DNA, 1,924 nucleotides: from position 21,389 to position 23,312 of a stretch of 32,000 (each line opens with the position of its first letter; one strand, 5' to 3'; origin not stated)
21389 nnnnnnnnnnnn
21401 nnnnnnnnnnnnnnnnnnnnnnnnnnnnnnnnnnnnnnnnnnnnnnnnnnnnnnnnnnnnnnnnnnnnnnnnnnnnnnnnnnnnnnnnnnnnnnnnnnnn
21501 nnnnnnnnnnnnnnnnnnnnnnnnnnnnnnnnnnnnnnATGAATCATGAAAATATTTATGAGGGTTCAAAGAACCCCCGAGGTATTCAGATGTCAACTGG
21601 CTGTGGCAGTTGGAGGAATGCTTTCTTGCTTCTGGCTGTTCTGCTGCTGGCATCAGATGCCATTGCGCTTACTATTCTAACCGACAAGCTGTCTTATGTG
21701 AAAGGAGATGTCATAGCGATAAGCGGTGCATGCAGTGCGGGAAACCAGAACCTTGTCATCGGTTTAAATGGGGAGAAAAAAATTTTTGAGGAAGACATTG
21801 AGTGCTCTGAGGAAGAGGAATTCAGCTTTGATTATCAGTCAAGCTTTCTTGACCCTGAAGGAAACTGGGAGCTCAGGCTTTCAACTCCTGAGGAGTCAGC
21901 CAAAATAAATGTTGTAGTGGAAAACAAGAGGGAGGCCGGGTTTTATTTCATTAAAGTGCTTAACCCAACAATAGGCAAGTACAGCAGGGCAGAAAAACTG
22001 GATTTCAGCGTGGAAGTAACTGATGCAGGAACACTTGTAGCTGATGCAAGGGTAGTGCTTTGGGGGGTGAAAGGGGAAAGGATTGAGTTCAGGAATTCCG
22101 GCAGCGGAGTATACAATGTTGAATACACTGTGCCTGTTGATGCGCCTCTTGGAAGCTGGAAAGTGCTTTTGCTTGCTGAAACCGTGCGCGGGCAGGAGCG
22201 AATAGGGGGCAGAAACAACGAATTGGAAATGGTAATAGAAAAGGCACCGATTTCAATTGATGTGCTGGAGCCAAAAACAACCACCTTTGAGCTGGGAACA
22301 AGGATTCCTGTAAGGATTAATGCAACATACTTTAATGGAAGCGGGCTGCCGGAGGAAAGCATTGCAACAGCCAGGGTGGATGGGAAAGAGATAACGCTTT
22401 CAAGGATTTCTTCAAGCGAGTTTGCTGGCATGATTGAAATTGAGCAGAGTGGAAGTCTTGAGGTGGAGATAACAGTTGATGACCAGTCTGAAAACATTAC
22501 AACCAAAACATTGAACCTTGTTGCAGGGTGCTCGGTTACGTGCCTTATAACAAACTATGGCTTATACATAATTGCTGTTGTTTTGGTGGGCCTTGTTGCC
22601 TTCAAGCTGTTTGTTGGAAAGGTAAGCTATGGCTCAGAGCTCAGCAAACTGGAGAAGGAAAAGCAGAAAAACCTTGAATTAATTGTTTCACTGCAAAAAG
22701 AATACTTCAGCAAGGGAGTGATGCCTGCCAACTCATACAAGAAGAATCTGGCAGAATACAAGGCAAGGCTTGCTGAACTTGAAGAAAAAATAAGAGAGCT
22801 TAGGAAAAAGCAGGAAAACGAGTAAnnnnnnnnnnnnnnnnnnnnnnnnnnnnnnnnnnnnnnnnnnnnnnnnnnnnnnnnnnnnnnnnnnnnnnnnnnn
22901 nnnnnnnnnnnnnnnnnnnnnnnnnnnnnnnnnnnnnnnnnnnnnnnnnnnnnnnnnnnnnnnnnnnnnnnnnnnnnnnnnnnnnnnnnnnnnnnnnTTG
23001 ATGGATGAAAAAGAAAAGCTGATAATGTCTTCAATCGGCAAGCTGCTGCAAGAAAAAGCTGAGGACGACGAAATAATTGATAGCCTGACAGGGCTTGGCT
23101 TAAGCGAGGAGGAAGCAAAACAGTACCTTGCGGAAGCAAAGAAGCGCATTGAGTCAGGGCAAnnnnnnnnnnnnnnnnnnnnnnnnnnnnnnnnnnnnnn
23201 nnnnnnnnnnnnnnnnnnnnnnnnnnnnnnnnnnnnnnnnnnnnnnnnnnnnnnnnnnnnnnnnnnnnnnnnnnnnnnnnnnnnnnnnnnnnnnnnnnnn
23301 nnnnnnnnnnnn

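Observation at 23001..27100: Active KaiC/FlaH-like ATPase paired with a Walker-A-less paralogue that shares its N-terminal domain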

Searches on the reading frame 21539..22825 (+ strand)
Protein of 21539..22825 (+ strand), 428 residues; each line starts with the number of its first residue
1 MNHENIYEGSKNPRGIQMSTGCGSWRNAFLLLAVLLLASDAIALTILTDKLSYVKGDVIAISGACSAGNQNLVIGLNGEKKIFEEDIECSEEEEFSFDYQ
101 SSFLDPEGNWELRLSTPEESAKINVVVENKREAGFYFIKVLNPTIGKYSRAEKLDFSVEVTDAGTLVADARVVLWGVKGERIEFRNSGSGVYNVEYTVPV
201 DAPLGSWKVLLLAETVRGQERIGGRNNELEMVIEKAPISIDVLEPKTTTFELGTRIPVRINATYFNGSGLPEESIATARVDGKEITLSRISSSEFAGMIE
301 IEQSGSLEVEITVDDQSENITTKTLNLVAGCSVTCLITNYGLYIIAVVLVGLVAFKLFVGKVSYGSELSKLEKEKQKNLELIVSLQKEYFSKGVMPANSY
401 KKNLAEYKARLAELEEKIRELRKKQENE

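Call 4: search_protein_families(library=pfam, proteins=[window:21539-22825:+], max_evalue=0.1)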
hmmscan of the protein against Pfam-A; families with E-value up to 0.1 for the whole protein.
window:21539-22825:+ (428 aa): 7 families
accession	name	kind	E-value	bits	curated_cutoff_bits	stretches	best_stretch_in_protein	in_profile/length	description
PF01835.25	MG2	-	5.6e-05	23.9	32.8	1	180-213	49-82/96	MG2 domain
PF06936.16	Selenoprotein_S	-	0.0073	16.6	29.8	1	315-419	12-115/192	Selenoprotein S (SelS)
PF00630.25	Filamin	-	0.011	17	26.9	0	150-201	19-73/93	Filamin/ABP280 repeat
PF13131.11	DUF3951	-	0.025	15.2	26.3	1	344-363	13-32/52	Protein of unknown function (DUF3951)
PF14965.11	BRI3BP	-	0.034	14.1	27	1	349-425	96-178/179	Negative regulator of p53/TP53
PF01833.30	TIG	-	0.044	14.2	20.9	0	264-319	20-74/84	IPT/TIG domain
PF25764.1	KIF21A_4th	-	0.084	13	33.1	0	366-427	68-122/183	KIF21A-like domain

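Call 75: search_protein_families(library=ncbifam, proteins=[window:21539-22825:+], max_evalue=0.001)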
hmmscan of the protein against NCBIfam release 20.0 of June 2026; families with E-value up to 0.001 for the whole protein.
window:21539-22825:+ (428 aa): 0 families

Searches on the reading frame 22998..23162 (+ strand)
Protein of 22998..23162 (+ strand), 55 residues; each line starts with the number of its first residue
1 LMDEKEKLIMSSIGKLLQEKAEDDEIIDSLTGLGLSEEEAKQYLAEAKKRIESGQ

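Call 29: search_protein_families(library=pfam, proteins=[window:22998-23162:+], max_evalue=10)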
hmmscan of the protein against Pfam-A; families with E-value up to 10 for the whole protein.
seq(55 aa): 3 families
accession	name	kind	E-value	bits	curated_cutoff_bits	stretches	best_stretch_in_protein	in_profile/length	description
PF11181.13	YflT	-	0.0082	17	26.2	1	3-46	55-95/99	Heat induced stress protein YflT domain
PF14657.12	Arm-DNA-bind_4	-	0.057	13.5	22.3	1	36-54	27-45/47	Arm DNA-binding domain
PF07499.19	RuvA_C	-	0.058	14.3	24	1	24-49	4-29/47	RuvA, C-terminal domain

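Call 46: find_homologous_proteins(query=A4, max_evalue=0.01)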
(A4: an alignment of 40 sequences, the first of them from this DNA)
Query A4 (40 sequences) (52 aa, profile of the alignment): 1 proteins with E <= 0.01 among 850 candidates.
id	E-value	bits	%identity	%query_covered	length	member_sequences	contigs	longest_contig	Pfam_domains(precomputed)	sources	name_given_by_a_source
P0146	3.7e-16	76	30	77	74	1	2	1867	-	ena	-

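Call 52: predict_structure(alignment_id=A4)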
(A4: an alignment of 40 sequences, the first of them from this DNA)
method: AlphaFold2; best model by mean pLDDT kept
length: 52 residues; sequences in the alignment: 40
mean_pLDDT: 88.3   pTM: 0.66
mean pLDDT of the five models: 88.3, 88.2, 88.1, 87.9, 87.6
residues with pLDDT >= 90: 33; 70-90: 17; 50-70: 1; < 50: 1
segments of 3 or more residues with pLDDT < 50: none
pLDDT, mean of each block of 10 residues (from residue 1): 79 90 93 91 91 74
secondary structure, 60 per line:
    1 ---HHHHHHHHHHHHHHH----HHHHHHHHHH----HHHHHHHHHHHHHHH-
elements in order: H4-18 H23-32 H37-51

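Call 54: search_protein_representatives(alignment_id=A4)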
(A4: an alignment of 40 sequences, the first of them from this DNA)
Query: 40 sequences, 50 profile positions. Proteins with E-value up to 0.001 (for the whole library): 239; up to 1e-10: 27; up to 1e-30: 0. The best 150 are listed.
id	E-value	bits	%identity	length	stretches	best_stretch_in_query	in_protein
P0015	2.4e-24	100.8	-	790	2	1-49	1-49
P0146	1.2e-16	76.2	-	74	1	2-49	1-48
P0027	5.4e-16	74.1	-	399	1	2-49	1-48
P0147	1.1e-15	73.0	-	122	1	2-49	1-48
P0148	1.3e-14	69.6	-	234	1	1-49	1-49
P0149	5.6e-14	67.6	-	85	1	2-49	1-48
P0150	7.9e-14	67.1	-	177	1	1-49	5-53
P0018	2.6e-13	65.5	-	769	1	1-49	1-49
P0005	2.7e-13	65.4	-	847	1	2-49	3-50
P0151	3.6e-13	65.0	-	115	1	2-50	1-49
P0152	5.0e-13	64.6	-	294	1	1-50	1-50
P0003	9.4e-13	63.7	-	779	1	1-50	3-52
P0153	1.0e-12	63.5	-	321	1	2-48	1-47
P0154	1.5e-12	63.0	-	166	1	2-49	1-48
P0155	2.2e-12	62.5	-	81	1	2-49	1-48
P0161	4.3e-11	58.4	-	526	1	5-49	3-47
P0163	5.9e-11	58.0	-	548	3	4-49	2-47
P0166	1.2e-10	57.0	-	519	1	1-49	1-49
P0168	1.4e-10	56.7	-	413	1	4-49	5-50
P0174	2.0e-09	53.1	-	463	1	2-48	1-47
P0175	2.1e-09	53.0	-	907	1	2-47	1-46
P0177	3.9e-09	52.1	-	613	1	2-50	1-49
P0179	4.4e-09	52.0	-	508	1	3-50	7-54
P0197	2.6e-08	49.5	-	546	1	4-49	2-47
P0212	7.6e-08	48.0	-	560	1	2-48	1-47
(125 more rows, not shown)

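Call 56: search_protein_families(library=pfam, proteins=[P0161, P0163, P0166, P0168, P0174, P0177, P0179, P0197, P0212, P0175], max_evalue=0.001)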
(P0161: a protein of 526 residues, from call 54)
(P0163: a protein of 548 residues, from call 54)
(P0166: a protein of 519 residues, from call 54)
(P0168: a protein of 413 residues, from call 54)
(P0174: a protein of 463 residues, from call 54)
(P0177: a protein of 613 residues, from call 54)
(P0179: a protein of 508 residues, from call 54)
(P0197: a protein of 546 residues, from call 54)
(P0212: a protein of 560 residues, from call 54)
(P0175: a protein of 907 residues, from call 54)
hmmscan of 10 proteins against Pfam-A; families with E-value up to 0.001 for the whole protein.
P0161 (526 aa): 1 family
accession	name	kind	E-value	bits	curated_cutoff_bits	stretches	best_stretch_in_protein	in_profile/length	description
PF04513.17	Baculo_PEP_C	-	9.9e-06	26.1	38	1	273-359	15-100/140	Baculovirus polyhedron envelope protein, PEP, C terminus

P0163 (548 aa): 0 families

P0166 (519 aa): 0 families

P0168 (413 aa): 0 families

P0174 (463 aa): 0 families

P0177 (613 aa): 0 families

P0179 (508 aa): 0 families

P0197 (546 aa): 0 families

P0212 (560 aa): 0 families

P0175 (907 aa): 0 families

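Call 58: fold_search(model_id=the predicted structure, library=pdb)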
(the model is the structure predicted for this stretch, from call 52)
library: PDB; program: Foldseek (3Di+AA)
matches with E <= 10: 32; with E <= 0.001: 0
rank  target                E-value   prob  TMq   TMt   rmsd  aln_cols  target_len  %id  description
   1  5cwb                  1.9e+00  0.16  0.40  0.12   6.9        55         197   20  Crystal structure of de novo designed helical repeat protein DHR4 (released 2015-12-16)
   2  3c57_A                2.1e+00  0.21  0.46  0.47   3.6        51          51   20  Crystal Structure of the Mycobacterium tuberculosis Hypoxic Response Regulator DosR C-terminal Domain Crystal Form II (released 2008-04-22)
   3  1zlj_B                2.1e+00  0.20  0.45  0.38   3.3        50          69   16  Crystal Structure of the Mycobacterium tuberculosis Hypoxic Response Regulator DosR C-terminal Domain (released 2006-01-31)
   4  7mwr_B                2.7e+00  0.16  0.49  0.11   6.7        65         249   22  Structure of De Novo designed beta sheet heterodimer LHD101A53/B4 (released 2022-01-19)
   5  8cwy_A                3.1e+00  0.20  0.56  0.08   5.7        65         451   20  Accurate computational design of genetically encoded 3D protein crystals (released 2023-11-01)
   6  3c57_B                3.5e+00  0.28  0.54  0.57   2.1        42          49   21  Crystal Structure of the Mycobacterium tuberculosis Hypoxic Response Regulator DosR C-terminal Domain Crystal Form II (released 2008-04-22)
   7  3n97_D                3.8e+00  0.16  0.53  0.55   4.2        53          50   13  RNA polymerase alpha C-terminal domain (E. coli) and sigma region 4 (T. aq. mutant) bound to (UP,-35 element) DNA (released 2011-06-08)
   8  6x94                  4.6e+00  0.06  0.36  0.07  11.8        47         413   19  An orthogonal seryl-tRNA synthetase/tRNA pair for noncanonical amino acid mutagenesis in Escherichia coli (released 2020-11-04)
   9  1cxz_B                5.3e+00  0.08  0.41  0.28   8.8        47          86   21  CRYSTAL STRUCTURE OF HUMAN RHOA COMPLEXED WITH THE EFFECTOR DOMAIN OF THE PROTEIN KINASE PKN/PRK1 (released 1999-10-08)
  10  9zn0_D                5.6e+00  0.28  0.64  0.32   2.1        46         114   11  Crystal structure of the Commd10 S50E HN domain mutant in domain swapped conformation (released 2026-01-21)
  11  9bh5_Ci               6.4e+00  0.28  0.68  0.37   1.6        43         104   16  High-resolution C. elegans 80S ribosome structure - class 1 (released 2024-09-04)
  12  4xvn_F                6.4e+00  0.14  0.53  0.25   2.6        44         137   27  Crystal structure of the small terminase from thermophilic phage G20C (released 2016-02-10)
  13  3n97_A                6.9e+00  0.11  0.53  0.52   4.0        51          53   14  RNA polymerase alpha C-terminal domain (E. coli) and sigma region 4 (T. aq. mutant) bound to (UP,-35 element) DNA (released 2011-06-08)
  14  8v83_v                6.9e+00  0.10  0.50  0.22   3.2        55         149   25  60S ribosome biogenesis intermediate (Dbp10 pre-catalytic structure - Overall map) (released 2024-05-01)
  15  6he1_A                6.9e+00  0.04  0.34  0.07  12.0        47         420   17  Pseudomonas aeruginosa Seryl-tRNA Synthetase in Complex with 5'-O-(N-(L-seryl)-sulfamoyl)N3-methyluridine (released 2019-12-04)
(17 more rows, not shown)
